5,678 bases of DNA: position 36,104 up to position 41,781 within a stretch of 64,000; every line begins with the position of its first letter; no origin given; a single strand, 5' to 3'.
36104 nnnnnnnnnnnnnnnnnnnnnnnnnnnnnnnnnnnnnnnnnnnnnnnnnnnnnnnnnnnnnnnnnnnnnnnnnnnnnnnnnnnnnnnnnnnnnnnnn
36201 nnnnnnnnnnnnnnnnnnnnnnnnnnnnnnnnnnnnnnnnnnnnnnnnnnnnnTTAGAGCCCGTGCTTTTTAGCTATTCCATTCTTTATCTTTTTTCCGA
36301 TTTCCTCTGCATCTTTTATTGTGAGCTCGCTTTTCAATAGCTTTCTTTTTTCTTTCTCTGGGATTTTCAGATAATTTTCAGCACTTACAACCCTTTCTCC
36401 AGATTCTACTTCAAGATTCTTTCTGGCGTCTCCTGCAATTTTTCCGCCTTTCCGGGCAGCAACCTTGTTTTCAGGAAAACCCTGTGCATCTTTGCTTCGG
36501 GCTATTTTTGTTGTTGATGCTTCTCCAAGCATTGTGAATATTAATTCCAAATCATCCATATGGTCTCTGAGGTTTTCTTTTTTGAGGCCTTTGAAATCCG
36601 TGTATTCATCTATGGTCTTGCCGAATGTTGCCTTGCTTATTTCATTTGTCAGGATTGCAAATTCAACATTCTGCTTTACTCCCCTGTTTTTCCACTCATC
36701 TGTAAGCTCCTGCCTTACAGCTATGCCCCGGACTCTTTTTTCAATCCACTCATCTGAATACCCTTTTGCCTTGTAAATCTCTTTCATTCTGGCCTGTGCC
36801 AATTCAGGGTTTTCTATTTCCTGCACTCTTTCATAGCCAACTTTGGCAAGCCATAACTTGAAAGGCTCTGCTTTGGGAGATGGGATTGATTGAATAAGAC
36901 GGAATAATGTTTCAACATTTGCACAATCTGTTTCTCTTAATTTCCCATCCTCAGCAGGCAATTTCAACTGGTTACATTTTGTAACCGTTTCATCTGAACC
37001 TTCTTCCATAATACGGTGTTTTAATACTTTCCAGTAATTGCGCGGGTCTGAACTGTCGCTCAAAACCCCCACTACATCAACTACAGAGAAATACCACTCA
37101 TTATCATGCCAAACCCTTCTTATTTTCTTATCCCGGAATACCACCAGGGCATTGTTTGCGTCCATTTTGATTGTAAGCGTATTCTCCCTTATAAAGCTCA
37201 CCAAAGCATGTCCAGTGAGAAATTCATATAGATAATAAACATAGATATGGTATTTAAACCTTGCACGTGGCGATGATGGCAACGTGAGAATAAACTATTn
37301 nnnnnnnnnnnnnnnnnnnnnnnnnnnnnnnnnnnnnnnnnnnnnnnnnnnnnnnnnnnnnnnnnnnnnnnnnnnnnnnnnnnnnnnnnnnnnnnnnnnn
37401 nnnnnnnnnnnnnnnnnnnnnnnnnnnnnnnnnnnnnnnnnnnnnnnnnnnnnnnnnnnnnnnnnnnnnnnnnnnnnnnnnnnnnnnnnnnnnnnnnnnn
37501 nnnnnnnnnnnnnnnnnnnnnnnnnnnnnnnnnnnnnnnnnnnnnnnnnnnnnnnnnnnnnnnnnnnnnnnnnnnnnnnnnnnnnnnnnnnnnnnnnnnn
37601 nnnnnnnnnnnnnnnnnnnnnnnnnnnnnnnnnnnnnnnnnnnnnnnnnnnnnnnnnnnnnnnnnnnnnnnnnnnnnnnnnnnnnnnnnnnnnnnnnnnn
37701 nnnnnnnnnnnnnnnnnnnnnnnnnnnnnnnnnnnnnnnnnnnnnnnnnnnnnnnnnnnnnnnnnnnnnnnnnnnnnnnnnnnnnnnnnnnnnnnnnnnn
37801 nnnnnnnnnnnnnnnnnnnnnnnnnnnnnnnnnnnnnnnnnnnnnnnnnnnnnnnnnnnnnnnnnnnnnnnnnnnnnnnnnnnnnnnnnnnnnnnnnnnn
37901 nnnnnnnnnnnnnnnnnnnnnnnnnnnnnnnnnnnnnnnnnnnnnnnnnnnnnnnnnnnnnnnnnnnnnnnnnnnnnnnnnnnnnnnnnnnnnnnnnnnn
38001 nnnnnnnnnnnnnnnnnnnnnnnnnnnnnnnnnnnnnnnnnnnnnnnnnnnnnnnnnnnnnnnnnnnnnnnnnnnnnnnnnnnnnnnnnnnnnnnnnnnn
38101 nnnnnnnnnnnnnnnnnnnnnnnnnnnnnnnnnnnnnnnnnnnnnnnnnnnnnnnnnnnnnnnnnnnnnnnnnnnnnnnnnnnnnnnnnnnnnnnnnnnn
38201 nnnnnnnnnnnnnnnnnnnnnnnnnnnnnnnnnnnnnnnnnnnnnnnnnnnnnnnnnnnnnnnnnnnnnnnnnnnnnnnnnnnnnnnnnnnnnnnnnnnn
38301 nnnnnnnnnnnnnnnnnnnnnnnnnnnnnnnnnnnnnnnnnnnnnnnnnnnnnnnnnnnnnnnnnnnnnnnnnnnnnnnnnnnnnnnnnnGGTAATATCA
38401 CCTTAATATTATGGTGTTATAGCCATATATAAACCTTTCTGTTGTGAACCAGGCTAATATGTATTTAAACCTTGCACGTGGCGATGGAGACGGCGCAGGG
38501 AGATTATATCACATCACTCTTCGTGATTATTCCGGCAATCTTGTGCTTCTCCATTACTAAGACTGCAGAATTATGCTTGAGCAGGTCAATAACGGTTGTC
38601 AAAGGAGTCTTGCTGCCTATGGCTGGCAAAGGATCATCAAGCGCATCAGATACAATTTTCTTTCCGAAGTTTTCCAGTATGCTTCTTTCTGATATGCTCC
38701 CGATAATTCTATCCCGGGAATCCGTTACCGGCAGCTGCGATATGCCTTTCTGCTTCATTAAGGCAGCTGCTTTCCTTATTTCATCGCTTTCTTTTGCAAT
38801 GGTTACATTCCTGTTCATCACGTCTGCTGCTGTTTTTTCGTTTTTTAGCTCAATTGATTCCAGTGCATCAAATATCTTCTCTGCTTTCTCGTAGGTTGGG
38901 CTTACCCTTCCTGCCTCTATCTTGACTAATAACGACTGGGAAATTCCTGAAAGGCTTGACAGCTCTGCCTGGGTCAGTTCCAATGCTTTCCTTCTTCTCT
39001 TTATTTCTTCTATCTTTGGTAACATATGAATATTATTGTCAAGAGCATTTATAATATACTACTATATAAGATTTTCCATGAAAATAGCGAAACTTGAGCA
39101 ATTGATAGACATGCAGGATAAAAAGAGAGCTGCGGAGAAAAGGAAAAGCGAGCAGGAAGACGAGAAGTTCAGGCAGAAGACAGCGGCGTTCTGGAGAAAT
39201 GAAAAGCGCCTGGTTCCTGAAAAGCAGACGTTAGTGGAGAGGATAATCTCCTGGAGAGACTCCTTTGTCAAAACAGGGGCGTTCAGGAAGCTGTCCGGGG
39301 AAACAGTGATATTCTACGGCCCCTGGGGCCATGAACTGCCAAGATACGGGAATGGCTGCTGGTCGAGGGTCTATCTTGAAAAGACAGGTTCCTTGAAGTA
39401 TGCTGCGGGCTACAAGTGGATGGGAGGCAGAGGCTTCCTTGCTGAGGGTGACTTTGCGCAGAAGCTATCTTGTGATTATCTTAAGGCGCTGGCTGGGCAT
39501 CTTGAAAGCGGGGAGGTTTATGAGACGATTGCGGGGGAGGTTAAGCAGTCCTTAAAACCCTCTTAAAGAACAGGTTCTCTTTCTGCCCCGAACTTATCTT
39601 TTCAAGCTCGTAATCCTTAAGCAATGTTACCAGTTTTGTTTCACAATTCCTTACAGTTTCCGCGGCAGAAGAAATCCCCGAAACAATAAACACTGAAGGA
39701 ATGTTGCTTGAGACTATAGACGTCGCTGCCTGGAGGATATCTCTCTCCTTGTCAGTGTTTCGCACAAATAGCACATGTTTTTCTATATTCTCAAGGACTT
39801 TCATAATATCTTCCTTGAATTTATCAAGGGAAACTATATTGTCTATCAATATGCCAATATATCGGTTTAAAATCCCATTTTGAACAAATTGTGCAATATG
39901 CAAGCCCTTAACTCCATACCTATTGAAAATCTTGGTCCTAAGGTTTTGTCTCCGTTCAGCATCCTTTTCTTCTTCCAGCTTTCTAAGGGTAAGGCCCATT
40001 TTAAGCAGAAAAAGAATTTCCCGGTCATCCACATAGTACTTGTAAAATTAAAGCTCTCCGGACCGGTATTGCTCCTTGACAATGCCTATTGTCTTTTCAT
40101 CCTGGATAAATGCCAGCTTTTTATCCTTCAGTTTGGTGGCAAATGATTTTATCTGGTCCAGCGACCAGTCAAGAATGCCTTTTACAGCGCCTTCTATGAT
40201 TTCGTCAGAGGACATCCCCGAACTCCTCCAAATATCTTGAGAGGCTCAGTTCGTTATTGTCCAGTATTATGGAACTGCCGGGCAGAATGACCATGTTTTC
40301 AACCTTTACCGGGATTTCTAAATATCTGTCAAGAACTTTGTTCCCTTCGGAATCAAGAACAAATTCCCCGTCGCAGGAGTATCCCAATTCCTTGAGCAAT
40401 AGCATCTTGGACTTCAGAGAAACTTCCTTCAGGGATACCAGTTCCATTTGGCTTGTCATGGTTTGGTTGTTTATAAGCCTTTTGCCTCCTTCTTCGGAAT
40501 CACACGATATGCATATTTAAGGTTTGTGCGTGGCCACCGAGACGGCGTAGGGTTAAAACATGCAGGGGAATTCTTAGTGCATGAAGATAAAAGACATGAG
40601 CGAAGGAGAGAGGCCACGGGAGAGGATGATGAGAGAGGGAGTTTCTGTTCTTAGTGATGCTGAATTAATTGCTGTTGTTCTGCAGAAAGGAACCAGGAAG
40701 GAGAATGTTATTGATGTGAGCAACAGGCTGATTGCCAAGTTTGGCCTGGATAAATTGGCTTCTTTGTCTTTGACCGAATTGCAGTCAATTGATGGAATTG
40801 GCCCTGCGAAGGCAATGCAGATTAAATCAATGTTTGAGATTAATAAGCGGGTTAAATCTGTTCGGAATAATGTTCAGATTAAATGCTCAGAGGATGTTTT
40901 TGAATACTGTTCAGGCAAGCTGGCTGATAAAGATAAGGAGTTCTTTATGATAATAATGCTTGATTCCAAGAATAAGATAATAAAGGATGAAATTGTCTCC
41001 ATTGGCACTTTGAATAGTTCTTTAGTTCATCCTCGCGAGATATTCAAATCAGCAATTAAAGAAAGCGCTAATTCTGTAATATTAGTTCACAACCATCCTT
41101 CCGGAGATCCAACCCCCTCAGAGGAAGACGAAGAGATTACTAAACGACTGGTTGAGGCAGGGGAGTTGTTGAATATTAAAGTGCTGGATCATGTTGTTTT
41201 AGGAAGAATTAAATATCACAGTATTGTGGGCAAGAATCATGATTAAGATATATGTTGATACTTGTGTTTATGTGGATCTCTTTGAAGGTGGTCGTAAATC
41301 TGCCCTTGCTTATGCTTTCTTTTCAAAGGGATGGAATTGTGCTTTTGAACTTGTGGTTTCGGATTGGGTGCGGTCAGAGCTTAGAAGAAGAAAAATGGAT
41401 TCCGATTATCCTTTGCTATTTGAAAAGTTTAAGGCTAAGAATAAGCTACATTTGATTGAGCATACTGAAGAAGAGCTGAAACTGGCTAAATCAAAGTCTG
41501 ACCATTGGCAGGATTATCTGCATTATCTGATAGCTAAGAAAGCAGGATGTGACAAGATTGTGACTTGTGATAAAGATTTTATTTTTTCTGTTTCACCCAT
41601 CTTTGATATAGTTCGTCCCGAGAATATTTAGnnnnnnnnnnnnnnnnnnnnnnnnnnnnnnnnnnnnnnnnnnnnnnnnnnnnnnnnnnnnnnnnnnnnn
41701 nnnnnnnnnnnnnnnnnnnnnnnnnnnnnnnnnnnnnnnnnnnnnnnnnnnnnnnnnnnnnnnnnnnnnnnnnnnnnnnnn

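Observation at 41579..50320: Low-GC block (wHTH protein, SNase-like fragment, lipoprotein, ClpP-like protease, hsdSMR, Cas4-like) bounded by GC-box promoter elements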

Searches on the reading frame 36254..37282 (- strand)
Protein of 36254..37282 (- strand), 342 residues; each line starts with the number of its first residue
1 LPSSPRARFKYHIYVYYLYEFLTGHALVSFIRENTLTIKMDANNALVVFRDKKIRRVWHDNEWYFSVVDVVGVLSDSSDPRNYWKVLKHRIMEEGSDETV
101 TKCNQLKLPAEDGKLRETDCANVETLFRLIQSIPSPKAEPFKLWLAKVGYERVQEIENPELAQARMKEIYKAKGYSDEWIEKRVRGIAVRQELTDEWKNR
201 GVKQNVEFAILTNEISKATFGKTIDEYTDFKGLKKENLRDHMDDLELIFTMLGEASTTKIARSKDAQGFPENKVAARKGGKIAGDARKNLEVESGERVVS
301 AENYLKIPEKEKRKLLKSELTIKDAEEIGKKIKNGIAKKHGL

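Call 31: search_protein_families(library=pfam, proteins=[window:36254-37282:-], max_evalue=0.01)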
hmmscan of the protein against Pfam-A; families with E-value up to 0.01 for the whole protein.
window:36254-37282:- (342 aa): 1 family
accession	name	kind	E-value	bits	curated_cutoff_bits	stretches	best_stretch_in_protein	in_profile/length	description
PF02498.22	Bro-N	-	4.7e-12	46.8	25.6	1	53-147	1-92/96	BRO family, N-terminal domain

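Call 47: search_protein_families(library=phrogs, proteins=[window:36254-37282:-], max_evalue=0.001)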
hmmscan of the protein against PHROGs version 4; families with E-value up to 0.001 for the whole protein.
window:36254-37282:- (342 aa): 3 families
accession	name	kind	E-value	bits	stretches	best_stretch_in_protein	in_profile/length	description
phrog_15286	-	unknown function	9.6e-101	337.4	1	42-304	3-266/274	-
phrog_28094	-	unknown function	2.3e-13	51.1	1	247-303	1-57/66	-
phrog_8036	-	unknown function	0.00016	22.1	1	187-317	149-280/290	-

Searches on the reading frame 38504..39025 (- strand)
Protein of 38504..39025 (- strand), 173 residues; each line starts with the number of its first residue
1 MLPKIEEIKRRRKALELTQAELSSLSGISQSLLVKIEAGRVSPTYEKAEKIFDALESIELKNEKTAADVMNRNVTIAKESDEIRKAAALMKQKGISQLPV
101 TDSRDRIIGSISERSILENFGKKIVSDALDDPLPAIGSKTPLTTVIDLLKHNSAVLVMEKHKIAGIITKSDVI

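Call 31: search_protein_families(library=pfam, proteins=[window:38504-39025:-], max_evalue=0.01)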
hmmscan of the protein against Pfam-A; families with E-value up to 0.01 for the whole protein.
window:38504-39025:- (173 aa): 4 families
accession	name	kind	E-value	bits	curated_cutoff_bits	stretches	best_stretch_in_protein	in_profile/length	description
PF00571.33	CBS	-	1.9e-20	73.4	24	2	67-119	2-54/57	CBS domain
PF01381.28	HTH_3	-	9.5e-12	45.2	23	1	8-56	1-49/55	Helix-turn-helix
PF13560.12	HTH_31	-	1.2e-07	32.3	27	1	7-55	5-54/64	Helix-turn-helix domain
PF12844.13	HTH_19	-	1.4e-05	25.3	30.2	1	6-51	2-47/64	Helix-turn-helix domain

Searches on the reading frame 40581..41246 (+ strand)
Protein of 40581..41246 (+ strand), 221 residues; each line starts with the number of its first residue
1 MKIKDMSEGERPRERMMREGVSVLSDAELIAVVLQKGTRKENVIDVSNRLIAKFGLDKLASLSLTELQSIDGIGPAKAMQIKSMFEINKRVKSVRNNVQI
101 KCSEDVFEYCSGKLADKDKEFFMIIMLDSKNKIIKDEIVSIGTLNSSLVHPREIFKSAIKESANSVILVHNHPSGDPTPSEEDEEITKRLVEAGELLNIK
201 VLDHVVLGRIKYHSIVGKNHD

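Call 7: search_protein_families(library=pfam, proteins=[window:40581-41246:+], max_evalue=0.01)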
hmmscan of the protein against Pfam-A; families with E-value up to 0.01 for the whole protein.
window:40581-41246:+ (221 aa): 4 families
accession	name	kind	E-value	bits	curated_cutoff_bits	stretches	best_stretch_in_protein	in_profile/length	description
PF04002.20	RadC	-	2.8e-46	156.8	22.1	1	100-216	1-117/121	RadC-like JAB domain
PF20582.4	UPF0758_N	-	1e-26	93.2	27.1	1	3-79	1-77/77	UPF0758 N-terminal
PF12826.13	HHH_2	-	0.00028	21.4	27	1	47-88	16-58/64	Helix-hairpin-helix motif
PF14464.11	Prok-JAB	-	0.0014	18.9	25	1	150-191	50-94/114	Prokaryotic homologs of the JAB domain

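Call 8: search_protein_families(library=padloc, proteins=[window:40581-41246:+], max_evalue=0.01)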
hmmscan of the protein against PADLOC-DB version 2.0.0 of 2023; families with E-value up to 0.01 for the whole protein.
window:40581-41246:+ (221 aa): 2 families
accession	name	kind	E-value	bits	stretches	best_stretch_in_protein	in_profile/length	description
PDLC00909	JAB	-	0.0011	16.7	1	154-217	86-151/168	JAB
PDLC00900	JAB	-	0.003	15.7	1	163-208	87-131/159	JAB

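Call 46: search_protein_families(library=ncbifam, proteins=[window:40581-41246:+], max_evalue=0.01)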
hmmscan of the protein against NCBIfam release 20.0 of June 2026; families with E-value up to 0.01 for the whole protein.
window:40581-41246:+ (221 aa): 4 families
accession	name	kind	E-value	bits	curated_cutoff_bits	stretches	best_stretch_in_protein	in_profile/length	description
NF000642.1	PRK00024.1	equivalog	4.2e-77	258.6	180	1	13-217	1-208/212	RadC family protein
TIGR00608.1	radc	subfamily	2.4e-71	240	133.85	1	11-215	1-212/218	RadC family protein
TIGR01259.1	comE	subfamily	3.9e-05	23.6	152.35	1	54-100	57-103/120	comEA protein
NF010009.0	PRK13482.1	equivalog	0.0029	16.8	201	1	46-87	304-346/357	DNA integrity scanning diadenylate cyclase DisA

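Call 47: search_protein_families(library=phrogs, proteins=[window:40581-41246:+], max_evalue=0.001)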
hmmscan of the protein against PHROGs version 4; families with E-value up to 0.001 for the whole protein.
window:40581-41246:+ (221 aa): 1 family
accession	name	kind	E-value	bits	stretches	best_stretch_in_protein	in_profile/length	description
phrog_10276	-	DNA, RNA and nucleotide metabolism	4.7e-38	131.6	1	92-216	22-148/153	DNA repair protein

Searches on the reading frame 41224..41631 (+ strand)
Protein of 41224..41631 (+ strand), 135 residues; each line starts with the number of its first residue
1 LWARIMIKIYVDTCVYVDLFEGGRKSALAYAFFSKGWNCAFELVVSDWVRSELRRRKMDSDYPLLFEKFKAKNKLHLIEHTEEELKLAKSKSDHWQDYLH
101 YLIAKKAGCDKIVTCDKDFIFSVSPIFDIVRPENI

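Call 7: search_protein_families(library=pfam, proteins=[window:41224-41631:+], max_evalue=0.01)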
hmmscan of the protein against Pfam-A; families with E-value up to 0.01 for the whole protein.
window:41224-41631:+ (135 aa): 1 family
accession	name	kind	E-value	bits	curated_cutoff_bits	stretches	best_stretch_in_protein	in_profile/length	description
PF01850.27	PIN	-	6.9e-07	30.3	23.6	1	9-119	1-114/120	PIN domain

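Call 8: search_protein_families(library=padloc, proteins=[window:41224-41631:+], max_evalue=0.01)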
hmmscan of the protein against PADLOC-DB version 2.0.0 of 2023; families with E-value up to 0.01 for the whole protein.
window:41224-41631:+ (135 aa): 0 families

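Call 46: search_protein_families(library=ncbifam, proteins=[window:41224-41631:+], max_evalue=0.01)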
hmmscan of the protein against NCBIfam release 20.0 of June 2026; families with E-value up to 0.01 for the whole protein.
window:41224-41631:+ (135 aa): 0 families

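Call 47: search_protein_families(library=phrogs, proteins=[window:41224-41631:+], max_evalue=0.001)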
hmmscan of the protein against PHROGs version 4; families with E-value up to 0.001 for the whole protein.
window:41224-41631:+ (135 aa): 0 families
